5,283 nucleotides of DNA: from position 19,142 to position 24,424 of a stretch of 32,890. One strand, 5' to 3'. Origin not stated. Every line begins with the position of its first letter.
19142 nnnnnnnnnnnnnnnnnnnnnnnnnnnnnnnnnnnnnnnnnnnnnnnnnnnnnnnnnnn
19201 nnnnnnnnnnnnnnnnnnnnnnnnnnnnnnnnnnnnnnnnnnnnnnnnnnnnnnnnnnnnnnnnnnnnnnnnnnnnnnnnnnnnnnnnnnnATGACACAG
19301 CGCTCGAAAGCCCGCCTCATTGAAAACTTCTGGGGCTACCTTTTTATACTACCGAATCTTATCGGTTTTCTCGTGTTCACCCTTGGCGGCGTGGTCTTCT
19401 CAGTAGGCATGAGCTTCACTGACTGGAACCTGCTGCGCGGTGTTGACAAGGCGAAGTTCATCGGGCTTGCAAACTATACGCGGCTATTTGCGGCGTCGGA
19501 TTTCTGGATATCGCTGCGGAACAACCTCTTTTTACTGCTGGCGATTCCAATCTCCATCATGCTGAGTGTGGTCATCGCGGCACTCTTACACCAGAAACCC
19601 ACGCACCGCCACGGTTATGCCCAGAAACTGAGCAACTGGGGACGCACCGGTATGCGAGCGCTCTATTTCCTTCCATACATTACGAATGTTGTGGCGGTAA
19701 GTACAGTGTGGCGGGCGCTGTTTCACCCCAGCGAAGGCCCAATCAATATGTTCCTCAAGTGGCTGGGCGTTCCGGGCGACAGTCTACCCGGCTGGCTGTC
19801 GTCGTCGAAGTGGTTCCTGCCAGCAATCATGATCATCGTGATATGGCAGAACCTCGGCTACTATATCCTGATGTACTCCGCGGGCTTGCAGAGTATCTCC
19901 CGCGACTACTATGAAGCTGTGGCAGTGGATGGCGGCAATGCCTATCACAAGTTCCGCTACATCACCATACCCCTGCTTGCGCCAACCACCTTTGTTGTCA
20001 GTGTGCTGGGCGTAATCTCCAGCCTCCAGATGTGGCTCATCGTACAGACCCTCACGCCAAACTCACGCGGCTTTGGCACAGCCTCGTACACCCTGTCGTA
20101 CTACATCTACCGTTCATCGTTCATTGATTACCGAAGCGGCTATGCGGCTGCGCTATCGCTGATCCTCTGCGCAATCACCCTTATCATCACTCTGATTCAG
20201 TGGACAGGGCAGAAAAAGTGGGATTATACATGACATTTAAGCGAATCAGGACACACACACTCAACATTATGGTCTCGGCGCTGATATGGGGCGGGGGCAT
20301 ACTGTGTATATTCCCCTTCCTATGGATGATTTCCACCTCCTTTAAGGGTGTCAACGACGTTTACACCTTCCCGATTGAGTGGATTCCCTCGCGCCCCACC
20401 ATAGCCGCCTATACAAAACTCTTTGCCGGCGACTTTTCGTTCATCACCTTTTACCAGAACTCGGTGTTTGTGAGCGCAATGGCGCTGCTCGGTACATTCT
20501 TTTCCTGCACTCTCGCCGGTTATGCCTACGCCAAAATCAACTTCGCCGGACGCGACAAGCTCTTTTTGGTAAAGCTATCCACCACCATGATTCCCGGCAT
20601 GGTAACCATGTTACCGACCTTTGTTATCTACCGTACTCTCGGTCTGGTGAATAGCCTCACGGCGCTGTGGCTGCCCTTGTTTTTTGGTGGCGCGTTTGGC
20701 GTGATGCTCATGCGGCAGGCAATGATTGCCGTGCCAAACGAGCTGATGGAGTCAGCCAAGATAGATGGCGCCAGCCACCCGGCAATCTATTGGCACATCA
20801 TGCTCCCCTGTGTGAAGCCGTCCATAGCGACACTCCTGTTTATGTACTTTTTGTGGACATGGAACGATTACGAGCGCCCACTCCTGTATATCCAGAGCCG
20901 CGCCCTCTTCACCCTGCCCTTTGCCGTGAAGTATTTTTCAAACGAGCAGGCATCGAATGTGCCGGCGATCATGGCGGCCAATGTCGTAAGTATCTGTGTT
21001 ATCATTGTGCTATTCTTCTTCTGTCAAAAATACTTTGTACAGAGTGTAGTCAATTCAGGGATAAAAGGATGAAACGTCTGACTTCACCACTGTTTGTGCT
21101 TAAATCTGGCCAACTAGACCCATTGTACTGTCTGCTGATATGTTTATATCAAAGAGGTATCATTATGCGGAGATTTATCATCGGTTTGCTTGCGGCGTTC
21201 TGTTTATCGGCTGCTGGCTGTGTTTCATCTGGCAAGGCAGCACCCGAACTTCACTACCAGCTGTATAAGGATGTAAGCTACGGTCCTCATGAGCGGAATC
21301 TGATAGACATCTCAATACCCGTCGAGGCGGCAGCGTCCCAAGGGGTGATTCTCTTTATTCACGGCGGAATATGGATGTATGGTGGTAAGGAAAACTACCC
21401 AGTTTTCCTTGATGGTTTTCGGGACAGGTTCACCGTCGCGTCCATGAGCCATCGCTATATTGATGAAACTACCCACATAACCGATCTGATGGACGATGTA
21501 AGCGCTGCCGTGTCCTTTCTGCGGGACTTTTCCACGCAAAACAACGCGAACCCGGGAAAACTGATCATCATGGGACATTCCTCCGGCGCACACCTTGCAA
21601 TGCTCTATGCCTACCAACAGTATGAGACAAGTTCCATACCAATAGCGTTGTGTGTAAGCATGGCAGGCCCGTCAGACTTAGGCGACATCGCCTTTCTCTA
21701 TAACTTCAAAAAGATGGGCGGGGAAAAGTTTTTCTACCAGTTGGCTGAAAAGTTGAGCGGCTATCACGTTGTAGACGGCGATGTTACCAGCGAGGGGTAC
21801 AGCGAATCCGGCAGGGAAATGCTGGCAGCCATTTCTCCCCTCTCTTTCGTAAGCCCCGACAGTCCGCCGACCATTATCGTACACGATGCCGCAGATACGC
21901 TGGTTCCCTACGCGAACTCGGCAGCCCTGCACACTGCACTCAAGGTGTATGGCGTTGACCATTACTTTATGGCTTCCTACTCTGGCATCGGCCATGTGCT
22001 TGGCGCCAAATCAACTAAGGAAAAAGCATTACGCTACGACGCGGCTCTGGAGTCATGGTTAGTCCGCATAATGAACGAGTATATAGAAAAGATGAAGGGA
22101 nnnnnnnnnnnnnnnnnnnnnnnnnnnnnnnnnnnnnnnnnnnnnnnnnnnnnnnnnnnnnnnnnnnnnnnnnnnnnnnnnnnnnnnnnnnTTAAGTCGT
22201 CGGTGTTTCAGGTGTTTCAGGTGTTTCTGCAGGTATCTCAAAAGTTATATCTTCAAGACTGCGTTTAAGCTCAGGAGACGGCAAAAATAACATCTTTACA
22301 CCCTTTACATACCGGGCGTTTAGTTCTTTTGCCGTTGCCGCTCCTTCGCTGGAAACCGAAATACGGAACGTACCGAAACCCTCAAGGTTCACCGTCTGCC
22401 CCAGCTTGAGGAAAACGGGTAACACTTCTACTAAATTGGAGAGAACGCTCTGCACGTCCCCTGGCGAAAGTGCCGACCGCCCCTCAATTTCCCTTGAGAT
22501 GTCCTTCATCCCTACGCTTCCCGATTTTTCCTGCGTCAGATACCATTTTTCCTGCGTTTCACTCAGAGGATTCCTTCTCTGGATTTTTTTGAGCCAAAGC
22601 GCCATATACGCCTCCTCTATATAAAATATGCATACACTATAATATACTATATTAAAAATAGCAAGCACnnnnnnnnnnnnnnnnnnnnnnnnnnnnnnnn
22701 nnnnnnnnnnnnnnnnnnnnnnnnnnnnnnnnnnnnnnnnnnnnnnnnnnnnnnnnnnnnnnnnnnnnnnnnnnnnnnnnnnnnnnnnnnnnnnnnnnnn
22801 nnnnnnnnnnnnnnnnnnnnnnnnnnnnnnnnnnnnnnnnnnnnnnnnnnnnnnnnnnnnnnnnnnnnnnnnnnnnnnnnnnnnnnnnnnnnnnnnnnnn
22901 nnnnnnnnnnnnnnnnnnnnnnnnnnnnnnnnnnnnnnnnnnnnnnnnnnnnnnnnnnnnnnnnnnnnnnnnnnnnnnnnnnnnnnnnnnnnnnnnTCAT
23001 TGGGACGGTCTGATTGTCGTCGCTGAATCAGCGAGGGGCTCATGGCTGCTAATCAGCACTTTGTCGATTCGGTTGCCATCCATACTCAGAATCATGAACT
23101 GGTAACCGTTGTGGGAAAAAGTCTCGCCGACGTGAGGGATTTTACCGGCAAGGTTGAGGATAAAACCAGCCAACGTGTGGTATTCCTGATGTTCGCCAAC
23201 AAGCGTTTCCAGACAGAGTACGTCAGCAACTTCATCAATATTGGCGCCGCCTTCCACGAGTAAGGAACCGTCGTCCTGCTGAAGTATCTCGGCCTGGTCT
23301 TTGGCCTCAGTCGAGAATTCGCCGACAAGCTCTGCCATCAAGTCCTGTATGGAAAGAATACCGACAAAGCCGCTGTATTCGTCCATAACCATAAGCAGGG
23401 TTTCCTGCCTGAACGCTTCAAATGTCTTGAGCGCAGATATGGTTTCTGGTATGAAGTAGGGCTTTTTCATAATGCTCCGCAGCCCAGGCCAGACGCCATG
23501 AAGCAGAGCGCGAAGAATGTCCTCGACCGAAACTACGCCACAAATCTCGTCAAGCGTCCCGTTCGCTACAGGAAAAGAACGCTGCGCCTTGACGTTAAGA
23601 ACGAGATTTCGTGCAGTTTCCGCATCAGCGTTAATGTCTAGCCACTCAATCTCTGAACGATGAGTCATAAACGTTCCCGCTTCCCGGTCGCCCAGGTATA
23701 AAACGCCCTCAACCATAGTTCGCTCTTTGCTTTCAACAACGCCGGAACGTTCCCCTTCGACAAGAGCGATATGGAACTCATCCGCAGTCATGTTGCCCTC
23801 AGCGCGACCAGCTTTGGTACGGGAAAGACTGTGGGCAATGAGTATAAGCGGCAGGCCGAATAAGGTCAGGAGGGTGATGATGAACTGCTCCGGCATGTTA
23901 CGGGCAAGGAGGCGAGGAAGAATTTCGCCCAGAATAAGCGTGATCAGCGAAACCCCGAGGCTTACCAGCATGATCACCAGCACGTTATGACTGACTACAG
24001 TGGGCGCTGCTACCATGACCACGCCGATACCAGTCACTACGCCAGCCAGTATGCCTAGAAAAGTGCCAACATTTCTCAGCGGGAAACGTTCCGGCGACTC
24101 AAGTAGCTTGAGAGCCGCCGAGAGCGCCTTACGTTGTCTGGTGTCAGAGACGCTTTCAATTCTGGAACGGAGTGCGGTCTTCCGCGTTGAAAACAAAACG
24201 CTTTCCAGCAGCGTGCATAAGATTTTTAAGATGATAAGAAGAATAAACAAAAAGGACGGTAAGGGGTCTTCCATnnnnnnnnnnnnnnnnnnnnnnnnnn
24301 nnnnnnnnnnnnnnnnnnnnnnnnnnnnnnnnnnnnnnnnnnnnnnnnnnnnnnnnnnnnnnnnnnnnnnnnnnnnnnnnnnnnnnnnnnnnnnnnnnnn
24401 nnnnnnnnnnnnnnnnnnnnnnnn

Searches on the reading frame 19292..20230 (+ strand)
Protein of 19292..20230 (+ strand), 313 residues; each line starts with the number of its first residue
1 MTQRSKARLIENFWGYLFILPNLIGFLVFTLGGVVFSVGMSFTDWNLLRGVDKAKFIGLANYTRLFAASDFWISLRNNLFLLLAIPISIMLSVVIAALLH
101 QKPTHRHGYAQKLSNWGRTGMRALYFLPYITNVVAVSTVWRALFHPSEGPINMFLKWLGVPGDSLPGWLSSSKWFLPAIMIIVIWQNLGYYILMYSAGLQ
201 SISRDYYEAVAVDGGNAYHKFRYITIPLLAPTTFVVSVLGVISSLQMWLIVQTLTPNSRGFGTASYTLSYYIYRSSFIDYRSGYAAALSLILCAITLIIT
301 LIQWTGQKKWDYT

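Call 51: search_protein_families(library=pfam, proteins=[window:19292-20230:+], max_evalue=0.00001)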
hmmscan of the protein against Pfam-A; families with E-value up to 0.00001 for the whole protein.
window:19292-20230:+ (313 aa): 1 family
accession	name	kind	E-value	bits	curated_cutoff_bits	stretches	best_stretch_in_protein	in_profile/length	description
PF00528.27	BPD_transp_1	-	2.4e-12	47.4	26.4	1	112-303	11-175/184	Binding-protein-dependent transport system inner membrane component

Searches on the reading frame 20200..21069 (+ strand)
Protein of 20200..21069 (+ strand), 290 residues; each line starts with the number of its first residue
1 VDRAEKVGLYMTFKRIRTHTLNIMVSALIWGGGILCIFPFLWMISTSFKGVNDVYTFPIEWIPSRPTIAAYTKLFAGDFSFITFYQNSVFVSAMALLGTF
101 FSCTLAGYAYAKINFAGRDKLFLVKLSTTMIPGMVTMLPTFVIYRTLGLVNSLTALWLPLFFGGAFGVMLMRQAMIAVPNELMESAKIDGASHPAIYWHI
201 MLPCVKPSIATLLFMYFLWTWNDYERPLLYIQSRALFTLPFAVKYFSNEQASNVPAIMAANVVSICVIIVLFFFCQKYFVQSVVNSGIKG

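Call 52: search_protein_families(library=pfam, proteins=[window:20200-21069:+], max_evalue=0.00001)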
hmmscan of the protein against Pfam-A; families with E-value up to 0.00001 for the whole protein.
window:20200-21069:+ (290 aa): 1 family
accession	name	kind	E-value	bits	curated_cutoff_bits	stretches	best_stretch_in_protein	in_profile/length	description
PF00528.27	BPD_transp_1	-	6.6e-15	55.8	26.4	1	112-283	11-182/184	Binding-protein-dependent transport system inner membrane component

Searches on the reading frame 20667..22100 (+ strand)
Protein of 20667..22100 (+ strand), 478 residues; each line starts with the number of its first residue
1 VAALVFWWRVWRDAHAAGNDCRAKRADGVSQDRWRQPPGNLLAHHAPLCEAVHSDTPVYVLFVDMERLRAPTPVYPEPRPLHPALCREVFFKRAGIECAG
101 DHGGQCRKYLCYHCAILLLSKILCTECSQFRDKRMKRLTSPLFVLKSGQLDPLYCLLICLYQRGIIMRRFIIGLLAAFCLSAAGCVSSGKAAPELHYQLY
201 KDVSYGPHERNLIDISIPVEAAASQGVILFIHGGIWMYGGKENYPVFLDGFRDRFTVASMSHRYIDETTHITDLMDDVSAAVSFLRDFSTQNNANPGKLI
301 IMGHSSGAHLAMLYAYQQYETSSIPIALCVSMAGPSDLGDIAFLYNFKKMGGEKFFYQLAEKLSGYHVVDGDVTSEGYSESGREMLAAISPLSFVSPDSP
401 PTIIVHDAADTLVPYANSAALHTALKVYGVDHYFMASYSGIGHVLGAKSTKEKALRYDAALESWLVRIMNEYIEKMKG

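Call 51: search_protein_families(library=pfam, proteins=[window:20667-22100:+], max_evalue=0.00001)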
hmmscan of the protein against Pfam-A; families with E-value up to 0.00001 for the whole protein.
window:20667-22100:+ (478 aa): 5 families
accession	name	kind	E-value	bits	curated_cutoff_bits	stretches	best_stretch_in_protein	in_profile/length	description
PF20434.5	BD-FAE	-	1.2e-30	107.1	26.8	1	213-425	1-215/215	BD-FAE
PF00326.27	Peptidase_S9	-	6.5e-10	39.3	22.6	1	379-470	122-211/213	Prolyl oligopeptidase family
PF07859.19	Abhydrolase_3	-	7.7e-08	32.8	25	1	228-338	1-112/210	alpha/beta hydrolase fold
PF12697.13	Abhydrolase_6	-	4.2e-07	31.3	26.3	1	228-435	1-207/217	Alpha/beta hydrolase family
PF00561.26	Abhydrolase_1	-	4.1e-06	27.1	25.8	0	227-334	2-102/245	alpha/beta hydrolase fold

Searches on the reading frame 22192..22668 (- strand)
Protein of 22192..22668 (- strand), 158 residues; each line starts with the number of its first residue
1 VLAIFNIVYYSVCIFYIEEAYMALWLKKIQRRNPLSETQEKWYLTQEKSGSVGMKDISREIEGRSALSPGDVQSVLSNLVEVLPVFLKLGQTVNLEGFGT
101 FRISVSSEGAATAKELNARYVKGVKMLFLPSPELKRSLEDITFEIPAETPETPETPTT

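Call 51: search_protein_families(library=pfam, proteins=[window:22192-22668:-], max_evalue=0.00001)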
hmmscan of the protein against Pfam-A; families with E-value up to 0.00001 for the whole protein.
window:22192-22668:- (158 aa): 1 family
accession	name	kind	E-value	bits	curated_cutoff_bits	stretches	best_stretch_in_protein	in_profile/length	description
PF18291.6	HU-HIG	-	1e-21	77.7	26.2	1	27-144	6-124/125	HU domain fused to wHTH, Ig, or Glycine-rich motif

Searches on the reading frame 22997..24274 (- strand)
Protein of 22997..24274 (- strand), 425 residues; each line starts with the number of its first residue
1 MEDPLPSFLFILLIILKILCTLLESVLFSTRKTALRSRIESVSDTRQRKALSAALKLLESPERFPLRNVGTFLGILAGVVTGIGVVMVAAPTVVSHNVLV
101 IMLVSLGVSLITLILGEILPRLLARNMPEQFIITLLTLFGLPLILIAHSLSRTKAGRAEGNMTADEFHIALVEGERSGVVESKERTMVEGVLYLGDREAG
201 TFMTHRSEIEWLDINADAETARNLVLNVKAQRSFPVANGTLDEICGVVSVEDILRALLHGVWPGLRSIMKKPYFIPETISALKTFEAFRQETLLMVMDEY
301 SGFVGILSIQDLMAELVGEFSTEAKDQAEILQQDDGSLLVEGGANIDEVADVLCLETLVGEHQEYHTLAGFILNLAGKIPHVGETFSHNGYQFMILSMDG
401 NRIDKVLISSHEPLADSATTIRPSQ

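Call 51: search_protein_families(library=pfam, proteins=[window:22997-24274:-], max_evalue=0.00001)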
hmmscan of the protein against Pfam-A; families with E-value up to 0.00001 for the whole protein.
window:22997-24274:- (425 aa): 3 families
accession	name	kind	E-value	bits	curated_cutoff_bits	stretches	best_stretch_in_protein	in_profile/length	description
PF03471.22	CorC_HlyC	-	2e-21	76.2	27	1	332-409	2-78/81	Transporter associated domain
PF00571.33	CBS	-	1.1e-10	42.1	24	0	266-317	2-56/57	CBS domain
PF01595.25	CNNM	-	6.7e-10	39.4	28.4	1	9-184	2-181/181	Cyclin M transmembrane N-terminal domain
